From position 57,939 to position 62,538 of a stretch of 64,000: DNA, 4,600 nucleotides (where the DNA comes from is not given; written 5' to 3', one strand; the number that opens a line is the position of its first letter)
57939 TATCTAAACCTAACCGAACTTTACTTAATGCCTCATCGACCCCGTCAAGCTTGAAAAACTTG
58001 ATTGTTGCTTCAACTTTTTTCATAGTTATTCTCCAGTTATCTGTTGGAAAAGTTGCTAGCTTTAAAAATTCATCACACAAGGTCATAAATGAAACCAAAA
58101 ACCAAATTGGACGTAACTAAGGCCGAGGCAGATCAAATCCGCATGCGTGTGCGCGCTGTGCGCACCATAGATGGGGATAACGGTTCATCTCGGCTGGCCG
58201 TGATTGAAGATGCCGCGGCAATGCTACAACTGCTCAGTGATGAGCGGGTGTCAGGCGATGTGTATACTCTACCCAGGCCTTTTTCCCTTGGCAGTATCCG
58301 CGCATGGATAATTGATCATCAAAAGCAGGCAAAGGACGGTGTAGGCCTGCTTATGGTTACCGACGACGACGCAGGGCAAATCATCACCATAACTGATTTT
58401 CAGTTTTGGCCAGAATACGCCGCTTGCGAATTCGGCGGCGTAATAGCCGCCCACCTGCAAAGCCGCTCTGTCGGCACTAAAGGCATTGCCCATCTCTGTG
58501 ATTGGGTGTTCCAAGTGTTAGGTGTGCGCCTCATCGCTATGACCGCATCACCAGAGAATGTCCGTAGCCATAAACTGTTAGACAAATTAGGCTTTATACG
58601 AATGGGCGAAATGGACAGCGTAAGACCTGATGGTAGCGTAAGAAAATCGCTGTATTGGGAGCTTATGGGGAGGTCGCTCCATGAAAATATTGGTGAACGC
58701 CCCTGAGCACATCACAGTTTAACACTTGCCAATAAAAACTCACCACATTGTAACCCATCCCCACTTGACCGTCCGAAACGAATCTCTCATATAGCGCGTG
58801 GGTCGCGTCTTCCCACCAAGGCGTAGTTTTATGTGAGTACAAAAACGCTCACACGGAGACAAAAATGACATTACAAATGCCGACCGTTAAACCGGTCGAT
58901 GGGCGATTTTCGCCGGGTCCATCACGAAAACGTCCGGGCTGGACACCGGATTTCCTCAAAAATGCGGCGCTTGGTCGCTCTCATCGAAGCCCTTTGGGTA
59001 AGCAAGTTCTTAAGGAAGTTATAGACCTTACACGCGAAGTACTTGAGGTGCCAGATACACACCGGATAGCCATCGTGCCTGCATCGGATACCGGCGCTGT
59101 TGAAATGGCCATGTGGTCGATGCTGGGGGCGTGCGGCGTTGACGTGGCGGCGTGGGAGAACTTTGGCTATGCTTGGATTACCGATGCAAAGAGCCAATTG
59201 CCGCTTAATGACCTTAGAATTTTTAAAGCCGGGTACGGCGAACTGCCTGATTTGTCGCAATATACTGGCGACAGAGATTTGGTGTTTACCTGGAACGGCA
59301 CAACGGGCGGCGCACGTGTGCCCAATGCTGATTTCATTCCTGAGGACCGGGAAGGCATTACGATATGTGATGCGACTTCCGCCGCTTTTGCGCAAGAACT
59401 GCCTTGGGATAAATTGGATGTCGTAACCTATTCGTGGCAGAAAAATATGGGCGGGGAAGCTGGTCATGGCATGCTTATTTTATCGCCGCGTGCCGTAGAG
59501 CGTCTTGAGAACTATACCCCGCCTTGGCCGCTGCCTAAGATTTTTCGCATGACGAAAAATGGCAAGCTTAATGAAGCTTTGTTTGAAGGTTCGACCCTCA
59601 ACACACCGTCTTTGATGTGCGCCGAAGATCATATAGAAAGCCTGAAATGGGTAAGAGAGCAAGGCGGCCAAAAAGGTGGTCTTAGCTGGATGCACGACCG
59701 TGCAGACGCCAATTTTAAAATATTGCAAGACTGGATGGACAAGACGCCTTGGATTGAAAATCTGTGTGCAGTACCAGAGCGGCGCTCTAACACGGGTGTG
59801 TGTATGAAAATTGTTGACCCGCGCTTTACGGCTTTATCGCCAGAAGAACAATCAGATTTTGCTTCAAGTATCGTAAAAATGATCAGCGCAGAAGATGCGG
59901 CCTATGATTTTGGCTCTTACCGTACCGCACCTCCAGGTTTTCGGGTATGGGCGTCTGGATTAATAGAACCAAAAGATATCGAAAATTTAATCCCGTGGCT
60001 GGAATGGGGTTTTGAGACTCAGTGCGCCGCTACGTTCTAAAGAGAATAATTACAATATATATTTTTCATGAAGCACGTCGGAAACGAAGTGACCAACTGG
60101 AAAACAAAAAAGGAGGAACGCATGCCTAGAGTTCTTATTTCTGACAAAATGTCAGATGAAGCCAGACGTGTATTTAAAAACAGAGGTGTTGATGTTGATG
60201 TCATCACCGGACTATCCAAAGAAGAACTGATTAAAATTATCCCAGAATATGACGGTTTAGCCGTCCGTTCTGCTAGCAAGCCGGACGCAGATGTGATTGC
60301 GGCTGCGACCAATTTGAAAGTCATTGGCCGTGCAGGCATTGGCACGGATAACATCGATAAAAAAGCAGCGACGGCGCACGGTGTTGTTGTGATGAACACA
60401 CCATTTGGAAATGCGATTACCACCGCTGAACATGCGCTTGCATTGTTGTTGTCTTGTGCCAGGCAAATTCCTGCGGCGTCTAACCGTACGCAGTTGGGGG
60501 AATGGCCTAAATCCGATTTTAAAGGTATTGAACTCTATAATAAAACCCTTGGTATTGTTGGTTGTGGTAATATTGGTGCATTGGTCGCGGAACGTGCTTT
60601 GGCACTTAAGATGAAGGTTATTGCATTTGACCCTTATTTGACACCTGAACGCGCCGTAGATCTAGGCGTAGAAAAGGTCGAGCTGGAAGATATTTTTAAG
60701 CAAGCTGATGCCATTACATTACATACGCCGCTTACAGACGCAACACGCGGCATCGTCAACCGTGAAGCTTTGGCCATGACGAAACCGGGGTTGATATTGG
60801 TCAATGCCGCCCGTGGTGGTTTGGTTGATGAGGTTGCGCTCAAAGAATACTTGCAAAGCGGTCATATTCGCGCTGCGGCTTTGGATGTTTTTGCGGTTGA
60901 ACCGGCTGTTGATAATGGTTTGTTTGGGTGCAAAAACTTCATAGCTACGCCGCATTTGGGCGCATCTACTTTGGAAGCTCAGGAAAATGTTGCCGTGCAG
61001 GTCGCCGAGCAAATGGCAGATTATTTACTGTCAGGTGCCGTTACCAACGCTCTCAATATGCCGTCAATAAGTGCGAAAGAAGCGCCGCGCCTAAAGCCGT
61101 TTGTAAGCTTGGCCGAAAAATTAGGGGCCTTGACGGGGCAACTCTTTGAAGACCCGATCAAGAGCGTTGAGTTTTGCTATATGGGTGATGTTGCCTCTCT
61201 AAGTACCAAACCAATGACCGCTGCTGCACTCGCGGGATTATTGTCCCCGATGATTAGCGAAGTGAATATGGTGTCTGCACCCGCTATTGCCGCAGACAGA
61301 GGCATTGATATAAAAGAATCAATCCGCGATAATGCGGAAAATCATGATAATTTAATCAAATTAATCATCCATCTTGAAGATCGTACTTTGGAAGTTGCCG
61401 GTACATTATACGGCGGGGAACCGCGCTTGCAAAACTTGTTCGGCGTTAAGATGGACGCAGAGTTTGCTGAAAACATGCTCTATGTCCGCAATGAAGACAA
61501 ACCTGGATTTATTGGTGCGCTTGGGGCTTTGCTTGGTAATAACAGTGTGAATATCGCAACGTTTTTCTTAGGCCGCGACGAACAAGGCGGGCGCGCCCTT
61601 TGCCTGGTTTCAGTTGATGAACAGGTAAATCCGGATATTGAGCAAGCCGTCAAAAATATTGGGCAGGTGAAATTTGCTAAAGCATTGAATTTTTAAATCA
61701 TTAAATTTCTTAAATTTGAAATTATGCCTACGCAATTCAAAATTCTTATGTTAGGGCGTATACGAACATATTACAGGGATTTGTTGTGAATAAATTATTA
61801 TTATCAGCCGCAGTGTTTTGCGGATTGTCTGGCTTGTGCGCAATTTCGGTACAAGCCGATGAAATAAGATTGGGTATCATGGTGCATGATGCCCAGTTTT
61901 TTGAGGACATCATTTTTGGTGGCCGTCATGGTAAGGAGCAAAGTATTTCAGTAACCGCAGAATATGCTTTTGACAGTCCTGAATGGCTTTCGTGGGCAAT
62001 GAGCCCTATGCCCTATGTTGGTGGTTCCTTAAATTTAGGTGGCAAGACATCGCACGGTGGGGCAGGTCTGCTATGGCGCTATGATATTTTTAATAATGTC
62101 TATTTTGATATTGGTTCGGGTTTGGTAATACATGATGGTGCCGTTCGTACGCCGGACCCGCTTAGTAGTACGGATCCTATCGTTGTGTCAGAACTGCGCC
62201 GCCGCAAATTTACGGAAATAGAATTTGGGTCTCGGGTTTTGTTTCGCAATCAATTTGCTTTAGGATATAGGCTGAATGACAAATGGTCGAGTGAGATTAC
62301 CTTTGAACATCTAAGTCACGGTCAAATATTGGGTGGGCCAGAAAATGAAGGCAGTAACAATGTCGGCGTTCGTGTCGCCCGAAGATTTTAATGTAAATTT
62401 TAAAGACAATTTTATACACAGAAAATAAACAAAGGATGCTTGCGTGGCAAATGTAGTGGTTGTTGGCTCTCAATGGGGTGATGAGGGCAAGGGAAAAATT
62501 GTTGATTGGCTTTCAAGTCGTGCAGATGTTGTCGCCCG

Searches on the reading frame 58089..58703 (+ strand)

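Call 37: search_protein_families(library=pfam, proteins=[window:58089-58703:+], max_evalue=0.001)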
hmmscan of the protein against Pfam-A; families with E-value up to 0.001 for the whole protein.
window:58089-58703:+ (205 aa): 2 families
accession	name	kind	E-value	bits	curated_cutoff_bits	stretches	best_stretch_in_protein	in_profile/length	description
PF13302.13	Acetyltransf_3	-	2e-14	54.9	25.4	1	38-169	8-137/138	Acetyltransferase (GNAT) domain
PF00583.31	Acetyltransf_1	-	2.2e-05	25.2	20.7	1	86-169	34-116/116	Acetyltransferase (GNAT) family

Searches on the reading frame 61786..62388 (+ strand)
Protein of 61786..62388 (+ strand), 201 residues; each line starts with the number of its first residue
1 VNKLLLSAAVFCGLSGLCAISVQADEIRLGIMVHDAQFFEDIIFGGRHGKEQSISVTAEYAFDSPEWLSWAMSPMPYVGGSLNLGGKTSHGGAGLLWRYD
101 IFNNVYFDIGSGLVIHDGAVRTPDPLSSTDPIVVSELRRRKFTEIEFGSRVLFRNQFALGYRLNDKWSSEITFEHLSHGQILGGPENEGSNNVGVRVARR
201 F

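Call 37: search_protein_families(library=pfam, proteins=[window:61786-62388:+], max_evalue=0.001)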
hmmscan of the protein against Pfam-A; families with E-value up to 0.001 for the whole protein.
window:61786-62388:+ (201 aa): 1 family
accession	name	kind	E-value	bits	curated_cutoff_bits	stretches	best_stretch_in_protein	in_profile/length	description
PF09411.16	PagL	-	7.4e-12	46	23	1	65-198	13-134/136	Lipid A 3-O-deacylase (PagL)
